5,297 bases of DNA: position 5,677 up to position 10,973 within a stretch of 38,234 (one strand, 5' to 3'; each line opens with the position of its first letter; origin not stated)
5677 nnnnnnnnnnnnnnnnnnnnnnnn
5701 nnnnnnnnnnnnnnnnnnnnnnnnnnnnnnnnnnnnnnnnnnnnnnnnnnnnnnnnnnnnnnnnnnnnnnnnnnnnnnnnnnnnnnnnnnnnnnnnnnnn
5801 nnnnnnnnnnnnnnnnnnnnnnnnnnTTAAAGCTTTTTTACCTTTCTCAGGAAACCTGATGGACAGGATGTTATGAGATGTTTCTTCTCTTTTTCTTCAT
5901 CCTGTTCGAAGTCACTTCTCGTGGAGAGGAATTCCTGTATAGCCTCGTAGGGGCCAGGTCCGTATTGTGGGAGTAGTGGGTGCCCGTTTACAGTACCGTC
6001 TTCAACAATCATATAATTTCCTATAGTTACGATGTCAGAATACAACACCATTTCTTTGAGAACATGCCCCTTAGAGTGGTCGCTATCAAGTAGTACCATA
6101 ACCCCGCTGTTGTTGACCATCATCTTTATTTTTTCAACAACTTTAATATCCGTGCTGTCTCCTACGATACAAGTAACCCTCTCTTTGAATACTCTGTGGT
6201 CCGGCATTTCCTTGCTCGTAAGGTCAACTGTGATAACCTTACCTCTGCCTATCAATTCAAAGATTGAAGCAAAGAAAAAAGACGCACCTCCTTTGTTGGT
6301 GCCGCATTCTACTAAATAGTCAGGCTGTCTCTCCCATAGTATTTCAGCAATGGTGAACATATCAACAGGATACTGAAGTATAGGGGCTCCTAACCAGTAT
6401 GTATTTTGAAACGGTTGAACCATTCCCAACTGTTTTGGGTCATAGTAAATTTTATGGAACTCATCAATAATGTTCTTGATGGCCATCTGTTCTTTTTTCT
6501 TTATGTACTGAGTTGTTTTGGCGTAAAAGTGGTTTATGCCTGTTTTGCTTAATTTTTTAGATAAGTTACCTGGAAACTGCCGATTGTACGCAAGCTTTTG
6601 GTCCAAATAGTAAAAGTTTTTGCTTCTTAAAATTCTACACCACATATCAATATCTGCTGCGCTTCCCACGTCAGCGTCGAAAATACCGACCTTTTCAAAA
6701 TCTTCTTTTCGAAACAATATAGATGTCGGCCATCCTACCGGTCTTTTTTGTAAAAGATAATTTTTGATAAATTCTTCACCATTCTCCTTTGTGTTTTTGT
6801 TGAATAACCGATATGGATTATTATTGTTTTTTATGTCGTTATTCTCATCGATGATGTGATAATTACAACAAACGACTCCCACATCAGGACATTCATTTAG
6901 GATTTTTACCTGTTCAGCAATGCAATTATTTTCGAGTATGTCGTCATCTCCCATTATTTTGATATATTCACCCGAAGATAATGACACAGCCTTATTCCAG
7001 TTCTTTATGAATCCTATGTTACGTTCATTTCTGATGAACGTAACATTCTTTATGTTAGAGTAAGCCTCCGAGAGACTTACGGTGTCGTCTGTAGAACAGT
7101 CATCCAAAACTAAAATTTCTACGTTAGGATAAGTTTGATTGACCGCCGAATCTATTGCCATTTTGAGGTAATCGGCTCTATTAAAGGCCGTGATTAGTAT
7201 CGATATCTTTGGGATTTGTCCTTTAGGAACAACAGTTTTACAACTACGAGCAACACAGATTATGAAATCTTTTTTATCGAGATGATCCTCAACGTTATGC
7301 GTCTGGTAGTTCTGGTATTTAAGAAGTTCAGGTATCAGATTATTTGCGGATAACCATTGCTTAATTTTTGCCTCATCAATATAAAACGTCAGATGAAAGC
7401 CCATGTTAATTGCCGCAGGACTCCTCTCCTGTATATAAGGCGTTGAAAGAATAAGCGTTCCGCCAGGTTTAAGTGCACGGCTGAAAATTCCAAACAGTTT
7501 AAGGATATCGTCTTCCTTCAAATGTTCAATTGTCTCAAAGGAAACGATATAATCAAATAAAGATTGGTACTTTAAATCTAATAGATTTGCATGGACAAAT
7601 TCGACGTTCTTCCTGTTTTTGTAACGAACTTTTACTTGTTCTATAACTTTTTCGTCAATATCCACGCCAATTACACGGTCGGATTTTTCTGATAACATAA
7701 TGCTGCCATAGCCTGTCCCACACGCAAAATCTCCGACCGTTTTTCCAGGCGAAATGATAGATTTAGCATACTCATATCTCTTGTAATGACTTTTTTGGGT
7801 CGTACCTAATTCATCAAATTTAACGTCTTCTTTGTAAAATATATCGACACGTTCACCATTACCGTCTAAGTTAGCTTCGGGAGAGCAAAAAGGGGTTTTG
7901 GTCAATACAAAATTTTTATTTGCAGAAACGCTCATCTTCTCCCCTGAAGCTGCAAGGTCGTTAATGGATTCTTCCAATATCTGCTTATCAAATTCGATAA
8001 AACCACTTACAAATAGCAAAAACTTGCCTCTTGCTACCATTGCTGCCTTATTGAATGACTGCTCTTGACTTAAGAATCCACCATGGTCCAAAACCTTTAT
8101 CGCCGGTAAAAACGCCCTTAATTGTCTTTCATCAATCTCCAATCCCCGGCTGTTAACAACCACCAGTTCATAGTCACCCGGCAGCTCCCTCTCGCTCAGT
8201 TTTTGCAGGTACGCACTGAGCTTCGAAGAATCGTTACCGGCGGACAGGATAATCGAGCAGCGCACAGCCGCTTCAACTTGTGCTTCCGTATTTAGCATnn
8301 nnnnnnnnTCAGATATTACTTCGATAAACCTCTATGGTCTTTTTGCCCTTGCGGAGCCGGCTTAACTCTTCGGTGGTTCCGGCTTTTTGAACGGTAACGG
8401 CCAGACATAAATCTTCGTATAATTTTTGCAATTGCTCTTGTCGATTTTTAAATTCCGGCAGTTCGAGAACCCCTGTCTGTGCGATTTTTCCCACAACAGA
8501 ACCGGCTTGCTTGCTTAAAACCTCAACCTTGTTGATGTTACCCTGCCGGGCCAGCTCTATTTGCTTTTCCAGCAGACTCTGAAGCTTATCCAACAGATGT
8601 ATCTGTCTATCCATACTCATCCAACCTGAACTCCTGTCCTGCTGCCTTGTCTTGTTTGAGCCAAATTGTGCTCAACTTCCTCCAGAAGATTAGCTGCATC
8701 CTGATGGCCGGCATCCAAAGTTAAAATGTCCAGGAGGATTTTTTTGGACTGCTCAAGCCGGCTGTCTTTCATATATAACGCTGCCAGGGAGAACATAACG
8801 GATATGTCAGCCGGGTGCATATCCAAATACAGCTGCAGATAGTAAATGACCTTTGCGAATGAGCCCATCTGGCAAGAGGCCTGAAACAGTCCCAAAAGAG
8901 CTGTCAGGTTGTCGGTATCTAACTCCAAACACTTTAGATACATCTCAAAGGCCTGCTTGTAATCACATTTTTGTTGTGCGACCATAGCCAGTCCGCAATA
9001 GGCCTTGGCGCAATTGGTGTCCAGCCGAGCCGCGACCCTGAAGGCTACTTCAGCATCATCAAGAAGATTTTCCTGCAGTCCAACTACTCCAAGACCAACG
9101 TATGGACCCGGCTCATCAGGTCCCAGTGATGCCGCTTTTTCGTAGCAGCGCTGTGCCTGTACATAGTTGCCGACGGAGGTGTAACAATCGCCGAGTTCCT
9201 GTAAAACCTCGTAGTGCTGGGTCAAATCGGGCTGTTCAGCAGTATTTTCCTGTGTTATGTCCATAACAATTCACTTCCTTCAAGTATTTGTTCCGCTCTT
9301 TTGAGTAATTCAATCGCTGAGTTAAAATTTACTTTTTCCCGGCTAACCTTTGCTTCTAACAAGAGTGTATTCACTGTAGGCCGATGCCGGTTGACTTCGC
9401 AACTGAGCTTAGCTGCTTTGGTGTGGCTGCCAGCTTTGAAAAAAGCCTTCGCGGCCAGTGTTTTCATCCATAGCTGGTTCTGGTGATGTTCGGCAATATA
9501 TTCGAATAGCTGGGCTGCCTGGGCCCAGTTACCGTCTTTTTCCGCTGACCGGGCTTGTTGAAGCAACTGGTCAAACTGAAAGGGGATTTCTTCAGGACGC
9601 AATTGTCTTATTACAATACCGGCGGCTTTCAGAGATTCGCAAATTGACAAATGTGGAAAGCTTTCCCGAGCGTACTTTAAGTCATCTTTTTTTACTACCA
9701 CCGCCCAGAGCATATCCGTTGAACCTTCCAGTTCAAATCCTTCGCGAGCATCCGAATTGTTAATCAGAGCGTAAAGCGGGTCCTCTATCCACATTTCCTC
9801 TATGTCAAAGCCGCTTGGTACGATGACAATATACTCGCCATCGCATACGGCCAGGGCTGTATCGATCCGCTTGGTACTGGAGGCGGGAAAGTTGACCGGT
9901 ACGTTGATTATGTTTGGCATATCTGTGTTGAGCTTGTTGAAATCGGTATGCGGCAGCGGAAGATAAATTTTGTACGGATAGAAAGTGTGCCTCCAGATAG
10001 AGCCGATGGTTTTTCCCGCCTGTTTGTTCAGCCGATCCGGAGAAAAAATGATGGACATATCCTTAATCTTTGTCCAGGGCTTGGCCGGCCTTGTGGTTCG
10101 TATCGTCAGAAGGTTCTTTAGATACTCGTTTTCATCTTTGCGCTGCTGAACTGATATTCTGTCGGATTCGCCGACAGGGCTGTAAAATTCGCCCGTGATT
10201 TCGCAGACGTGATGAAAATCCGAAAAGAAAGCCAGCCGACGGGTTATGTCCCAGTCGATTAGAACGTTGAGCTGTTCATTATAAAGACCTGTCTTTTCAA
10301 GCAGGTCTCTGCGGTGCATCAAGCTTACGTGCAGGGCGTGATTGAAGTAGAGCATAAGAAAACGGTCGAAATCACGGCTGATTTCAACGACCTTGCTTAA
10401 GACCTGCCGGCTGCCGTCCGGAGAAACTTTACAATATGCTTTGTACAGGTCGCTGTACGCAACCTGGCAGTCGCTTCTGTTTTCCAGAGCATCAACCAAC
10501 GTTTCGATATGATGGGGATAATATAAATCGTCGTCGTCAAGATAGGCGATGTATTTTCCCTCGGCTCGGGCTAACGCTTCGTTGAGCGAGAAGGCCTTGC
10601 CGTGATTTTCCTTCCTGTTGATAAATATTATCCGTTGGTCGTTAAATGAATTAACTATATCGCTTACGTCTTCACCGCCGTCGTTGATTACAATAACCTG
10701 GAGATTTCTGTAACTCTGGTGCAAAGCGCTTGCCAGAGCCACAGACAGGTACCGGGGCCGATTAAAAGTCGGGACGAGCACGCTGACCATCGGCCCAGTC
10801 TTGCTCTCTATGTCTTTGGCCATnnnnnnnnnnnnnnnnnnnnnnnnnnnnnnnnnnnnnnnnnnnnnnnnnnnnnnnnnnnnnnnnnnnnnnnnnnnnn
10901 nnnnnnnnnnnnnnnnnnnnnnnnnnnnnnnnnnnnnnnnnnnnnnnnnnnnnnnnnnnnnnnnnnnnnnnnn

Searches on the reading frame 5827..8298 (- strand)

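Call 5: search_protein_families(library=pfam, proteins=[window:5827-8298:-], max_evalue=0.01)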
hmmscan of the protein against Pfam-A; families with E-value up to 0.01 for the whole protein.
window:5827-8298:- (823 aa): 21 families
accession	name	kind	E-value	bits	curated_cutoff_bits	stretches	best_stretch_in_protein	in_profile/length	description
PF04989.18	RMNT_CmcI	-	1.4e-56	191.9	23.2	1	631-819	5-205/206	Rhamnosyl O-methyltransferase/CmcI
PF00535.33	Glycos_transf_2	-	2.4e-35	122.4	23.3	1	366-537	1-167/168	Glycosyl transferase family 2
PF13649.12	Methyltransf_25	-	1.4e-19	71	27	1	190-280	3-97/97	Methyltransferase domain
PF08241.18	Methyltransf_11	-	2.6e-17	63.7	21.2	1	190-284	2-95/95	Methyltransferase domain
PF13847.12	Methyltransf_31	-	5.9e-17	62.2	27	1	183-302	2-127/145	Methyltransferase domain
PF13489.12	Methyltransf_23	-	8.8e-14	52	27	1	184-320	22-158/164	Methyltransferase domain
PF08242.18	Methyltransf_12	-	2.3e-12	47.9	30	1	190-282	2-98/98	Methyltransferase domain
PF13641.12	Glyco_tranf_2_3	-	1.2e-11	45.5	27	1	363-482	1-125/230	Glycosyltransferase like family 2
PF02353.26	CMAS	-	2.2e-09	37.5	27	1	164-293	43-173/273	Mycolic acid cyclopropane synthetase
PF03848.20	TehB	-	6.1e-09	36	20.4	1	171-311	19-157/193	Tellurite resistance protein TehB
PF10111.15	Glyco_tranf_2_2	-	6.6e-08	32.8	27.3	1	376-574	13-218/276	Glycosyltransferase like family 2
PF01209.24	Ubie_methyltran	-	1.8e-07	31.2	20.1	1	167-283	30-150/233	ubiE/COQ5 methyltransferase family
PF01728.25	FtsJ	-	8.2e-07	29.6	24.1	0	180-247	17-83/181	FtsJ-like methyltransferase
PF13578.12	Methyltransf_24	-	1.3e-06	29.7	26.3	1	663-767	1-104/105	Methyltransferase domain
PF05175.20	MTS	-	2.2e-05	24.6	23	1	185-284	32-138/170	Methyltransferase small domain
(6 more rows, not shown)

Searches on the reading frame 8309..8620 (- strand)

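Call 5: search_protein_families(library=pfam, proteins=[window:8309-8620:-], max_evalue=0.01)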
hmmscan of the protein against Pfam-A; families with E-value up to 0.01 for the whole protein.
window:8309-8620:- (103 aa): 2 families
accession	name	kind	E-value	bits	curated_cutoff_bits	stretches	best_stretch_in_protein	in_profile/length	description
PF20027.4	DUF6435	-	0.0031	17.9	26.9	0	11-48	15-52/53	Family of unknown function (DUF6435)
PF05130.17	FlgN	-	0.0062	17.4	30.5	0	2-50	9-57/147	FlgN protein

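Call 37: search_protein_families(library=pfam, proteins=[window:8309-8620:-], max_evalue=10)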
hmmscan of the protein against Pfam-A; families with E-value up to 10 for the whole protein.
window:8309-8620:- (103 aa): 3 families
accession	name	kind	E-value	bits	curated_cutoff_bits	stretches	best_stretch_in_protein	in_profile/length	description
PF20027.4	DUF6435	-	0.0031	17.9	26.9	1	11-48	15-52/53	Family of unknown function (DUF6435)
PF05130.17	FlgN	-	0.0062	17.4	30.5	1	2-50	9-57/147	FlgN protein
PF22300.2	NGO_1070-like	-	0.13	13.2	26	1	19-85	9-79/99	NGO_1070-like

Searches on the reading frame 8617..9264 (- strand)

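Call 5: search_protein_families(library=pfam, proteins=[window:8617-9264:-], max_evalue=0.01)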
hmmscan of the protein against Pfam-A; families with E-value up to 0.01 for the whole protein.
window:8617-9264:- (215 aa): 16 families
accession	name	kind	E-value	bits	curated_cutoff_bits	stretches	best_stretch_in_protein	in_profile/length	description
PF13181.12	TPR_8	-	1.9e-13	49.9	25.7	2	86-119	1-34/34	Tetratricopeptide repeat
PF07719.23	TPR_2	-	2.8e-13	49.3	27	2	19-50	2-33/34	Tetratricopeptide repeat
PF00515.34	TPR_1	-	2.5e-12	46.5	27.8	2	86-117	1-32/34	Tetratricopeptide repeat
PF14559.12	TPR_19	-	4.1e-12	46.7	25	1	133-194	4-65/68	Tetratricopeptide repeat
PF13428.12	TPR_14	-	3.8e-10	39.9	23.5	0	20-59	3-42/44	Tetratricopeptide repeat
PF13424.12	TPR_12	-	1.4e-09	38.4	30.1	2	84-116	43-75/77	Tetratricopeptide repeat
PF13431.12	TPR_17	-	4.4e-08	33.2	24.4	0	145-173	4-32/34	Tetratricopeptide repeat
PF23914.1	TPR_CcmH_CycH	-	6e-08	33.1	42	1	58-153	56-154/158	Cytochrome c-type biogenesis protein H TPR domain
PF13176.12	TPR_7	-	6e-08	32.6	27.9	1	21-53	2-34/36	Tetratricopeptide repeat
PF13414.12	TPR_11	-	1.8e-07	31.1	26.8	1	25-61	1-37/42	TPR repeat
PF24575.1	TPR_Slam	-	0.00029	21.7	35.2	0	92-126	53-87/104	Surface lipoprotein assembly modifier, N-terminal TPR repeats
PF13432.12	TPR_16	-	0.00084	20.2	32.7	1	31-82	10-61/65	Tetratricopeptide repeat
PF25064.1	ARM_TT21_5th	-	0.00094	19.9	27.8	0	92-145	7-60/117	TT21 fifth ARM repeats domain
PF25060.1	ARM_TT21_2nd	-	0.0016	18.4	27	1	61-176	32-148/270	Tetratricopeptide repeat protein 21 second ARM domain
PF08238.18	Sel1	-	0.0023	18.9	30.7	0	29-48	17-35/36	Sel1 repeat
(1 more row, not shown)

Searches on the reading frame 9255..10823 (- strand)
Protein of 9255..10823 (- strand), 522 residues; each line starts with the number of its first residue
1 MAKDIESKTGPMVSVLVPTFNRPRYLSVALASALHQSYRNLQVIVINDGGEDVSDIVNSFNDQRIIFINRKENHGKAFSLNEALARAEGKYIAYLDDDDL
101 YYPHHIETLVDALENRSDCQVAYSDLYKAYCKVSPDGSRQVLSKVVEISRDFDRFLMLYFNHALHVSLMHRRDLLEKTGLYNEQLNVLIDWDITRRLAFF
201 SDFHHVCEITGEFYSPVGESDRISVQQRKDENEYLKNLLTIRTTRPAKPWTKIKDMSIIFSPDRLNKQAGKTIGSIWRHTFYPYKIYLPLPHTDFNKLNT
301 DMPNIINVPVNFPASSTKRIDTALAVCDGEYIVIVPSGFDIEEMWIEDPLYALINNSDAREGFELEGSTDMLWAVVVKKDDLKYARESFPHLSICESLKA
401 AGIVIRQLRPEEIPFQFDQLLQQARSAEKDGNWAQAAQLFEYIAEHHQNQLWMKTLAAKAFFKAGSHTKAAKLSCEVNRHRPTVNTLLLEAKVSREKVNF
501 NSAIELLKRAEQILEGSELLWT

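Call 5: search_protein_families(library=pfam, proteins=[window:9255-10823:-], max_evalue=0.01)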
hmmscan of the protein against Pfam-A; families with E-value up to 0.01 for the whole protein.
window:9255-10823:- (522 aa): 6 families
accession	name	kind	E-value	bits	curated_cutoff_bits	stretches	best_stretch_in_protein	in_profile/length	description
PF00535.33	Glycos_transf_2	-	1.1e-26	94.3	23.3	1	14-119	1-110/168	Glycosyl transferase family 2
PF13641.12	Glyco_tranf_2_3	-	1.3e-10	42.1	27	1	11-119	1-116/230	Glycosyltransferase like family 2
PF10111.15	Glyco_tranf_2_2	-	5.3e-07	29.8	27.3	1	37-199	24-201/276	Glycosyltransferase like family 2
PF14938.12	SNAP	-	0.00012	22.1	25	0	422-465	160-203/282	Soluble NSF attachment protein, SNAP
PF14559.12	TPR_19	-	0.00086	20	25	0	430-473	4-47/68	Tetratricopeptide repeat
PF13432.12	TPR_16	-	0.0076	17.1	32.7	0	421-472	1-52/65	Tetratricopeptide repeat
